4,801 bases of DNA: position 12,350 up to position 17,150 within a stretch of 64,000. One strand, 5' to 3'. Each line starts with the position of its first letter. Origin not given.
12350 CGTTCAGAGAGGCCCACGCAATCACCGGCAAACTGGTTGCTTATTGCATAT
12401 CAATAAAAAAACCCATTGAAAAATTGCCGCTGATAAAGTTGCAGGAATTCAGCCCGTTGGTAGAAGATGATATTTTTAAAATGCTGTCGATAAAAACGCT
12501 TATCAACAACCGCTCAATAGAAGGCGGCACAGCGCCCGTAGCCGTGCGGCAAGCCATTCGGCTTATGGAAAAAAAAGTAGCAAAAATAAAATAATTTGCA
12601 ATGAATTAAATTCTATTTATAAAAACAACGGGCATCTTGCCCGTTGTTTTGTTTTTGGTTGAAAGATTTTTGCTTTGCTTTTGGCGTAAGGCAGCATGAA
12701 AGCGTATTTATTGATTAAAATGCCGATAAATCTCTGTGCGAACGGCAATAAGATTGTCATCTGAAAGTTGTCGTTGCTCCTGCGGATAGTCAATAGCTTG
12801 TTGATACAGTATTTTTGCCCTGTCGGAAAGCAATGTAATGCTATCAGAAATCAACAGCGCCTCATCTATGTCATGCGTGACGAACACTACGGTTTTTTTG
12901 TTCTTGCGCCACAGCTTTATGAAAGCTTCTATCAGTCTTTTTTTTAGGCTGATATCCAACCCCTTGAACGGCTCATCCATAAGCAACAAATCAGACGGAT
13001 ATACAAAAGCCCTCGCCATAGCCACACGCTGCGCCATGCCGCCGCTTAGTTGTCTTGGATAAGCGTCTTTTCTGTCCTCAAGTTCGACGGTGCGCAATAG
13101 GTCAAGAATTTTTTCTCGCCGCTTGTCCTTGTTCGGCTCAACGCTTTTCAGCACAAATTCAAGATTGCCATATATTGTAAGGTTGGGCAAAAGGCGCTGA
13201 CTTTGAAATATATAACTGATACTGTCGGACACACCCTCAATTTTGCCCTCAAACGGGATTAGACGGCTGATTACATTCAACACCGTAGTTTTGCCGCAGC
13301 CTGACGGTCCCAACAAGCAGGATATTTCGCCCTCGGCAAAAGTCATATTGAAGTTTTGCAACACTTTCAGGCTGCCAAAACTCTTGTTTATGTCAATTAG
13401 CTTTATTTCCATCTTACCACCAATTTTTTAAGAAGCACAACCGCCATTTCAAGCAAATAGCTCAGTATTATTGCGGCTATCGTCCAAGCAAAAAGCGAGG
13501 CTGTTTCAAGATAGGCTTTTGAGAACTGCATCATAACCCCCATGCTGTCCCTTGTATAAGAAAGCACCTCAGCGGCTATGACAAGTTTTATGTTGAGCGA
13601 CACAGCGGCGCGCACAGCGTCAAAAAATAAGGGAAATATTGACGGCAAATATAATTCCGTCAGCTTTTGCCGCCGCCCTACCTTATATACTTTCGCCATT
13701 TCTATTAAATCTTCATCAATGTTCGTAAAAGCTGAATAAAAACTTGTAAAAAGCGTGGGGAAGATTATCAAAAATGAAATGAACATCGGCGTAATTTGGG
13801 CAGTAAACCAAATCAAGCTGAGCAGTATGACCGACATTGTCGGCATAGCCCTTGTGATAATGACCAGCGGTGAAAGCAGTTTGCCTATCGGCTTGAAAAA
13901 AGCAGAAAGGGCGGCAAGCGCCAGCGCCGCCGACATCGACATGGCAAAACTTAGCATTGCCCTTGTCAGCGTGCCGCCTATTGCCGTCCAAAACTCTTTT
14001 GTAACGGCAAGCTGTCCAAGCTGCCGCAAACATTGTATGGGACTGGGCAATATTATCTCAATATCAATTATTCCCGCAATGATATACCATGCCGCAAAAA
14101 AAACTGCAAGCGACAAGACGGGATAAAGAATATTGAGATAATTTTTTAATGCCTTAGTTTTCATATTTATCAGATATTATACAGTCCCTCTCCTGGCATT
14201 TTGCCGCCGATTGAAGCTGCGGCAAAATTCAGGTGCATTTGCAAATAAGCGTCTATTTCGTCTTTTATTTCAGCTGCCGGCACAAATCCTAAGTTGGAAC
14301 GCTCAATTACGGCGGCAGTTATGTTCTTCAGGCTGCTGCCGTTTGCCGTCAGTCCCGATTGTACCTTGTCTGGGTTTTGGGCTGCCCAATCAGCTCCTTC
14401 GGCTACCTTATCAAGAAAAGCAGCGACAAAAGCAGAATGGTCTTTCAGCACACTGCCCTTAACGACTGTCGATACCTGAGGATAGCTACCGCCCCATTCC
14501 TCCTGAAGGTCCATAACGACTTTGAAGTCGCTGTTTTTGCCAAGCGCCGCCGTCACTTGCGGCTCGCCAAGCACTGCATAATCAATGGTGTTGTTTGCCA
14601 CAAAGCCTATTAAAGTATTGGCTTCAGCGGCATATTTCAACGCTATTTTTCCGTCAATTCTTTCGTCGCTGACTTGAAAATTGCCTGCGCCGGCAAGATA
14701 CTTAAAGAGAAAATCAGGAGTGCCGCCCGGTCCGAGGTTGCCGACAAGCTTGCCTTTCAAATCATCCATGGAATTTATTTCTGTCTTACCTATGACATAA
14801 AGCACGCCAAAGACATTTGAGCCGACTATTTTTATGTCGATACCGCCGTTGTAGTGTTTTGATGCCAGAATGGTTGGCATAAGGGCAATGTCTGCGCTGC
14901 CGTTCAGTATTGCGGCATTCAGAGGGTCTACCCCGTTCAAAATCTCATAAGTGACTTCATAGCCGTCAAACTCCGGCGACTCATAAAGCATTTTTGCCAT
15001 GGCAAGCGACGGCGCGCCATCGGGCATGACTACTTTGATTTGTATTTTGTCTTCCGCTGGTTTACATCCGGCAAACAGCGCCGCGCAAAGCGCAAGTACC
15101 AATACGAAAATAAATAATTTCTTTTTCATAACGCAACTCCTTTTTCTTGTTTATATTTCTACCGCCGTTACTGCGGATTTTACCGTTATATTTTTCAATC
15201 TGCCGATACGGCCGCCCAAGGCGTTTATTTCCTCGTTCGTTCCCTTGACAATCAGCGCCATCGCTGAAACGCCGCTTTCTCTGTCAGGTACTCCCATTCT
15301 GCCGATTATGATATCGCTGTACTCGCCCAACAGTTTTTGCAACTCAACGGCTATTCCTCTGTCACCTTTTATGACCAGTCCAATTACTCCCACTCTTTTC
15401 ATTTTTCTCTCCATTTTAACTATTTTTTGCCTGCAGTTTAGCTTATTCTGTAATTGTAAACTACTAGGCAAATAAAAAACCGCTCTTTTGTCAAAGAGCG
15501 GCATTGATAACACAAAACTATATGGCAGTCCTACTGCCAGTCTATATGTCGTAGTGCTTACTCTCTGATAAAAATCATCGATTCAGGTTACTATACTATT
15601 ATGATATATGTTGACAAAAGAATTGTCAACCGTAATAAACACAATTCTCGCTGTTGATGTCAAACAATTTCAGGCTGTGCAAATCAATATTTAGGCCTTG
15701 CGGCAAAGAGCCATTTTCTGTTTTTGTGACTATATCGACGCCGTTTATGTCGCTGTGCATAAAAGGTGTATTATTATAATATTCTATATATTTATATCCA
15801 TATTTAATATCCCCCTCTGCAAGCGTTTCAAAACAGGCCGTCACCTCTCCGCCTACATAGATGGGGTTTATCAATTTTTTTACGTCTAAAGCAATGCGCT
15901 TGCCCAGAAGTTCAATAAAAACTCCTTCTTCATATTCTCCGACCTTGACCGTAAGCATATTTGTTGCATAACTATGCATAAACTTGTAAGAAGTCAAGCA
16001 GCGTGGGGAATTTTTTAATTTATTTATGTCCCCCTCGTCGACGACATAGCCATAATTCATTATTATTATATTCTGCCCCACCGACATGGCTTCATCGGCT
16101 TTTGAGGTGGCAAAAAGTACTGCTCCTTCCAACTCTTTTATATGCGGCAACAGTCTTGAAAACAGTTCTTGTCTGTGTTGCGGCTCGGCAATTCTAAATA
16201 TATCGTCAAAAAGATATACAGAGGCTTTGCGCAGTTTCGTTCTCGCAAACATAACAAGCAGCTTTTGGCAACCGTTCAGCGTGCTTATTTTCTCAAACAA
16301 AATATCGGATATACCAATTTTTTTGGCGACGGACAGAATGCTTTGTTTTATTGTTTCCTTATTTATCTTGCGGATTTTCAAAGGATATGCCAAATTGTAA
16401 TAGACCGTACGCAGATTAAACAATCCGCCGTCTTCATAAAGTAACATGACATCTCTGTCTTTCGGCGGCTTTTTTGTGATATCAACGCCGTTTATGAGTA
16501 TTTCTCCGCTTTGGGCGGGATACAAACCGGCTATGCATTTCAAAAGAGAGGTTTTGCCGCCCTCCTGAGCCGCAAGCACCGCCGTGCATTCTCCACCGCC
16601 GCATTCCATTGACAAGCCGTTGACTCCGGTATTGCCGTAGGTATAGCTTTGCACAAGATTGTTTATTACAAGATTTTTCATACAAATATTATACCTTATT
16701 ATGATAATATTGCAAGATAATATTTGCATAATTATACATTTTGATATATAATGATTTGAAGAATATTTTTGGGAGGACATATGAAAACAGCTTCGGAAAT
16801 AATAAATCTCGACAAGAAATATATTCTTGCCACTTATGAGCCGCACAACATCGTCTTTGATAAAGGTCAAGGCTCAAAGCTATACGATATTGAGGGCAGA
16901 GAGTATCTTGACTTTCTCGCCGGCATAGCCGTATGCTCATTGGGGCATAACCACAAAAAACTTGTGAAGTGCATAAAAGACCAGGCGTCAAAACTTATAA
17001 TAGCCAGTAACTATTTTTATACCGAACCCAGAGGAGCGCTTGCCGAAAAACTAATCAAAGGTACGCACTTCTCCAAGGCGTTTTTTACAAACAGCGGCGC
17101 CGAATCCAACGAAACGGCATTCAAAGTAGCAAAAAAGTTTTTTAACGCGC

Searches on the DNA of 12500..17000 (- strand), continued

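Call 46: search_with_rna_model(model_id=R1, sources=[L167, L168, L169, L170, L171], max_evalue=10, filters=off)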
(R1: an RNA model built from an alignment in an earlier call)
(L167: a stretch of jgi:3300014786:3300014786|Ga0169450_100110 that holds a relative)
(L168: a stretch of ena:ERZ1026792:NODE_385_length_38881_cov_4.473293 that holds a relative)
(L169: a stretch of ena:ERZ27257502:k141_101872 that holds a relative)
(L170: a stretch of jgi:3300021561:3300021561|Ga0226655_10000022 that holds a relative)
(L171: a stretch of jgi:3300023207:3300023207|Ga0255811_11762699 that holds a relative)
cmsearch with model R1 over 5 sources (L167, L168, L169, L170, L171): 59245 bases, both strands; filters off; matches with E-value up to 10: 1.
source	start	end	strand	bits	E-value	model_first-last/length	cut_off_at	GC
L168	2423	2452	+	12.7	3.4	1-48/48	no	0.3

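Call 79: search_with_rna_model(model_id=R1, sources=[window, L001, L003, L004, L005, L006, L007, L008, L009, L010, L011, L012, L014, L015, L017, L018, L019, L020, L021, L022, L024, L025, L027, L029, L031, L032, L034, L035, L036, L037, L038, L039, L040, L041, L042, L043, L044, L045, L046, L047, L048, L049, L050, L051, L052, L053, L058, L059, L060, L061, L062, L067, L069, L070, L077, L078, L079, L080, L081, L082, L085, L087, L088, L094, L095, L097, L099, L104, L105, L110, L116, L117, L123, L125, L127, L130, L131, L133, L134, L138, L139, L140, L141, L145, L154, L156, L159, L160, L166], max_evalue=0.01, make_alignment=true)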
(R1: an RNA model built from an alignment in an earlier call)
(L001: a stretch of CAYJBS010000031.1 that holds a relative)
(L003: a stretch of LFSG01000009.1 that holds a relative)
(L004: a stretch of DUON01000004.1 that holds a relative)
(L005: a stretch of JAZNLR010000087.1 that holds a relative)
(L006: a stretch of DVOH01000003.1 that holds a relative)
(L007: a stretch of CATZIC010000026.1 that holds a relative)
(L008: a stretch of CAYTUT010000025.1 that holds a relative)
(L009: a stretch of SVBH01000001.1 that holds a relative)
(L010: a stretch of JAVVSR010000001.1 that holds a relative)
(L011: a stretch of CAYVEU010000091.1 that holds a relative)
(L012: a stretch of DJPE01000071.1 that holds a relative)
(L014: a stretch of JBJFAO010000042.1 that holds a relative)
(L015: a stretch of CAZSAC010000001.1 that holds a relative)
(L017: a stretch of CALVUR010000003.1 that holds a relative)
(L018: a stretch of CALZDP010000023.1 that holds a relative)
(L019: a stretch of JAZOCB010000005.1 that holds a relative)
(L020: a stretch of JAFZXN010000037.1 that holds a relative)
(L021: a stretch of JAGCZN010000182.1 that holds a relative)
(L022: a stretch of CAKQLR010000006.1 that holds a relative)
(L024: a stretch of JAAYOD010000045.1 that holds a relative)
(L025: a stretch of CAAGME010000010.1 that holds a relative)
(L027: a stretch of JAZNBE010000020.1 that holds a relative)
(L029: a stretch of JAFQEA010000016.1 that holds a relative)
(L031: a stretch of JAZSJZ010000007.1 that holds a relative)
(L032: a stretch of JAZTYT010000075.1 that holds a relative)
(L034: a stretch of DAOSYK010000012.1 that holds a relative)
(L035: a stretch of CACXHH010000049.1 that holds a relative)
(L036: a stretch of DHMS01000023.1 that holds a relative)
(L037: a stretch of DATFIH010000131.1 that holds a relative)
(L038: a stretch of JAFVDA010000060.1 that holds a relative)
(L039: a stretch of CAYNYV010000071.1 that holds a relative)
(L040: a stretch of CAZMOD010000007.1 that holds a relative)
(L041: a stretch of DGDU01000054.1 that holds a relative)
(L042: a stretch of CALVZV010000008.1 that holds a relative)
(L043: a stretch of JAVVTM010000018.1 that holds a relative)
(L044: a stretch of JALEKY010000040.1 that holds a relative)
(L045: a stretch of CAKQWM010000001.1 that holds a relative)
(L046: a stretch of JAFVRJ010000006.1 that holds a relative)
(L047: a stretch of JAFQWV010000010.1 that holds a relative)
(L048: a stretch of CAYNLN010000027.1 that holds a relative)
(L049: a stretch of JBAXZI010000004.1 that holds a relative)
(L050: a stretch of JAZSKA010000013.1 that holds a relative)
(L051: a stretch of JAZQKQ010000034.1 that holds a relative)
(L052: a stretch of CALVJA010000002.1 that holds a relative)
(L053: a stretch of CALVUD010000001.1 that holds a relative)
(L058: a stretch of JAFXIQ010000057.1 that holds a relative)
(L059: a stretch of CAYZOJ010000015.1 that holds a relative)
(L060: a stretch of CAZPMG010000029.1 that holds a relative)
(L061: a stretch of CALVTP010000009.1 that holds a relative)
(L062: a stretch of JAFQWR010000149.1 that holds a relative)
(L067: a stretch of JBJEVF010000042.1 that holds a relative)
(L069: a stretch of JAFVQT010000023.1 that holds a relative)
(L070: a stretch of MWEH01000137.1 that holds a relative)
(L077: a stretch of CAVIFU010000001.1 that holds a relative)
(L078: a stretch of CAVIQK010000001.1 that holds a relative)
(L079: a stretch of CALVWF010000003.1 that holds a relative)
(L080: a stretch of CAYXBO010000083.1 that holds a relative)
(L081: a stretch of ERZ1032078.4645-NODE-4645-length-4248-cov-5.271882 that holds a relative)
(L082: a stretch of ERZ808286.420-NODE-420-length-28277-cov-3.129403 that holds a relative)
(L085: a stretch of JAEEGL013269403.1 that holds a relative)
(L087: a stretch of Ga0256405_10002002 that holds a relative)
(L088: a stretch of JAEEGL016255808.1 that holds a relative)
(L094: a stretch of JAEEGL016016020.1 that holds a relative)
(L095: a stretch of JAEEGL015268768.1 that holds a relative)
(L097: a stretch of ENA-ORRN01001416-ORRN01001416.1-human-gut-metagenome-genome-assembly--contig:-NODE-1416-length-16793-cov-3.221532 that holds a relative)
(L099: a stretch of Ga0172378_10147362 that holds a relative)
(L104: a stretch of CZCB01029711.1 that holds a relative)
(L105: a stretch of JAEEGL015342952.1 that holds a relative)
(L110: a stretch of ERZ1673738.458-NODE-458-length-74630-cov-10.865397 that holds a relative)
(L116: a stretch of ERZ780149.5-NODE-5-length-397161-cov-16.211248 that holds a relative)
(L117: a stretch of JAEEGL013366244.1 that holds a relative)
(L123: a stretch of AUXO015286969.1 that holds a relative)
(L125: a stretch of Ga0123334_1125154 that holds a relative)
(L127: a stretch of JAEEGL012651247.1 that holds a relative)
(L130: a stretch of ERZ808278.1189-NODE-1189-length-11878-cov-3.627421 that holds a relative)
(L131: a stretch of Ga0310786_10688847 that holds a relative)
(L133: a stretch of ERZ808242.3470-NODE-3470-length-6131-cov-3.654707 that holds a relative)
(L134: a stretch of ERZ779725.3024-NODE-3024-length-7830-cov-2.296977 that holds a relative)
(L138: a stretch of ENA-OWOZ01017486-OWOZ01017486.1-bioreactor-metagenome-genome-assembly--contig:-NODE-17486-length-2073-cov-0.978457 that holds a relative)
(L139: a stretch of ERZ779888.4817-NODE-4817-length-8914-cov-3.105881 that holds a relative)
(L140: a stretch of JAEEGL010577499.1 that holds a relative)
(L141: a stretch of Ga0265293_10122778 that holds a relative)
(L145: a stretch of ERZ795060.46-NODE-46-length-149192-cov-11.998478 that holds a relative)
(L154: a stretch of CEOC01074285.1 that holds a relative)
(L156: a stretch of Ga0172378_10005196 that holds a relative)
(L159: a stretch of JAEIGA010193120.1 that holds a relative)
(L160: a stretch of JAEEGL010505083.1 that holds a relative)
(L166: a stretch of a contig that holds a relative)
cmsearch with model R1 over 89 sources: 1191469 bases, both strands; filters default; matches with E-value up to 0.01: 87.
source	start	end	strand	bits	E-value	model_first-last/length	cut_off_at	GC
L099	550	597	-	59.8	3.7e-11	1-48/48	no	0.33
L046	9623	9670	+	58.4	8.4e-11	1-48/48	no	0.35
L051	9586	9632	+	56.3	3e-10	1-48/48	no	0.21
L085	78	125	+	55.4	5e-10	1-48/48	no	0.38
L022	9508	9554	+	55.4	5.1e-10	1-48/48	no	0.28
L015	9609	9655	+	55.4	5.2e-10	1-48/48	no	0.3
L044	4386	4433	+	53.7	1.5e-09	1-48/48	no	0.27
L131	672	719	-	53.4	1.7e-09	1-48/48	no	0.42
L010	9489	9536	+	53.3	1.8e-09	1-48/48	no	0.23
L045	9405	9452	+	53.3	1.9e-09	1-48/48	no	0.25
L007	8234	8282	+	52.8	2.4e-09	1-48/48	no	0.29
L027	1376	1422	+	52.7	2.6e-09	1-48/48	no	0.28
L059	9631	9678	+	52.3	3.3e-09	1-48/48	no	0.38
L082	3810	3857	-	52.1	3.8e-09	1-48/48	no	0.35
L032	874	921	+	52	4e-09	1-48/48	no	0.25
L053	9635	9682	+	51.2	6.4e-09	1-48/48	no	0.48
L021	467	513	+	51.1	6.9e-09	1-48/48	no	0.28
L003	2521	2569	+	51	7e-09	1-48/48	no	0.31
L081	2815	2861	+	50.8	7.9e-09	1-48/48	no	0.3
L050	9500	9547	+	50.4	1e-08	1-48/48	no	0.25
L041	9540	9589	+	50.4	1e-08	1-48/48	no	0.34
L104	1258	1307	+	50.4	1e-08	1-48/48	no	0.34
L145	8407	8456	+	50.4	1e-08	1-48/48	no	0.34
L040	9478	9526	+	50.1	1.2e-08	1-48/48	no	0.29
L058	9530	9577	+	50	1.3e-08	1-48/48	no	0.44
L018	9357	9405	+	50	1.3e-08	1-48/48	no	0.31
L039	799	849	+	49.9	1.4e-08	1-48/48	no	0.35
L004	9593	9641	+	49.8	1.4e-08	1-48/48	no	0.33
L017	9361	9409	+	49.8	1.4e-08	1-48/48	no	0.29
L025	9518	9565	+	49.4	1.9e-08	1-48/48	no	0.38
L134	7414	7461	+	49.4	1.9e-08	1-48/48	no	0.38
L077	9616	9663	+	49.2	2.1e-08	1-48/48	no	0.42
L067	9614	9660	+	49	2.4e-08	1-48/48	no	0.3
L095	1792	1838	+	49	2.5e-08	1-48/48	no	0.26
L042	9638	9685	+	48.9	2.5e-08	1-48/48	no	0.46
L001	9538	9584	+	48.5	3.3e-08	1-48/48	no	0.36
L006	9563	9610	+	48.4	3.4e-08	1-48/48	no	0.4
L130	1973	2020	+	47.8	4.8e-08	1-48/48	no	0.31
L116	250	298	-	47.7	5.2e-08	1-48/48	no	0.37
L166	1110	1157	+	47.7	5.3e-08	1-48/48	no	0.33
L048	8320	8370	+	47.4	6e-08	1-48/48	no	0.33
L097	468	514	-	47.2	7e-08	1-48/48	no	0.34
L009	9615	9661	+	47.1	7.5e-08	1-48/48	no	0.3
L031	9519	9565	+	47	8.1e-08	1-48/48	no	0.32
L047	9499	9546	+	46.6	1e-07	1-48/48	no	0.23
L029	9420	9467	+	46.5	1.1e-07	1-48/48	no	0.33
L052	9618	9665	+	46.5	1.1e-07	1-48/48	no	0.52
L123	1223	1269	-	46.4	1.1e-07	1-48/48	no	0.28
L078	8085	8132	+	46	1.5e-07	1-48/48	no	0.44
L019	9530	9577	+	46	1.5e-07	1-48/48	no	0.35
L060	3349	3398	+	45.9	1.6e-07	1-48/48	no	0.32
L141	181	230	-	45.9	1.6e-07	1-48/48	no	0.32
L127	5454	5500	+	45.6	1.8e-07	1-48/48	no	0.3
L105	7803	7849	-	45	2.6e-07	1-48/48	no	0.3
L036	7607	7654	+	44.7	3.1e-07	1-48/48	no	0.42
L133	6024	6071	+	44.7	3.1e-07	1-48/48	no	0.42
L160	2530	2576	+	44.3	4e-07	1-48/48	no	0.4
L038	9039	9087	+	43.9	4.9e-07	1-48/48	no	0.39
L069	9587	9633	+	43.9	4.9e-07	1-48/48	no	0.36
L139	2079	2126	-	43.6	6.1e-07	1-48/48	no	0.42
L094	199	246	+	43.2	7.8e-07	1-48/48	no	0.44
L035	1370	1417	+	42.6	1.1e-06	1-48/48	no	0.38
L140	97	143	-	42.6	1.1e-06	1-48/48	no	0.43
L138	695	742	-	42.3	1.3e-06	1-48/48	no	0.5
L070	9632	9677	+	42.3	1.3e-06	1-48/48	no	0.33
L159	1212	1258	-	42.1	1.5e-06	1-48/48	no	0.34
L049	9517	9564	+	41.7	2e-06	1-48/48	no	0.35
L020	9425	9471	+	41.6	2e-06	1-48/48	no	0.36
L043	4823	4869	+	41.4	2.3e-06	1-48/48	no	0.32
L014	1704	1750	+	41.2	2.5e-06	1-48/48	no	0.43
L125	397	445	-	41.2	2.6e-06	1-48/48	no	0.43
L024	9564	9611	+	40.8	3.2e-06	1-48/48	no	0.38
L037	861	908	+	40.6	3.6e-06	1-48/48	no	0.33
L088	509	556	+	40.2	4.6e-06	1-48/48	no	0.46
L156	8745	8791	-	39.9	5.5e-06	1-48/48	no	0.45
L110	12133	12180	-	39.5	7e-06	1-48/48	no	0.4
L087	5666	5712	-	39.5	7.1e-06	1-48/48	no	0.43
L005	9498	9546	+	38.8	1.1e-05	1-48/48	no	0.41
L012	9603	9649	+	38.5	1.3e-05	1-48/48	no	0.45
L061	9601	9647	+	38.5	1.3e-05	1-48/48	no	0.47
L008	6840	6887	+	37.7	2.1e-05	1-48/48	no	0.5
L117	1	37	-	37.1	3e-05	1-37/48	3'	0.46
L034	9524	9571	+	36.2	5.2e-05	1-48/48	no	0.4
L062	3455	3502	+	35.6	7.4e-05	1-48/48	no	0.4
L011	1925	1972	+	33.4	0.00027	1-48/48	no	0.42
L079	9602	9647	+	28.7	0.0047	1-48/48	no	0.37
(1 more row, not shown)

Alignment A6: 87 matches aligned to the model, 52 columns, each read 5' to 3' on its own strand. Consensus structure (alignment columns), stored with it:
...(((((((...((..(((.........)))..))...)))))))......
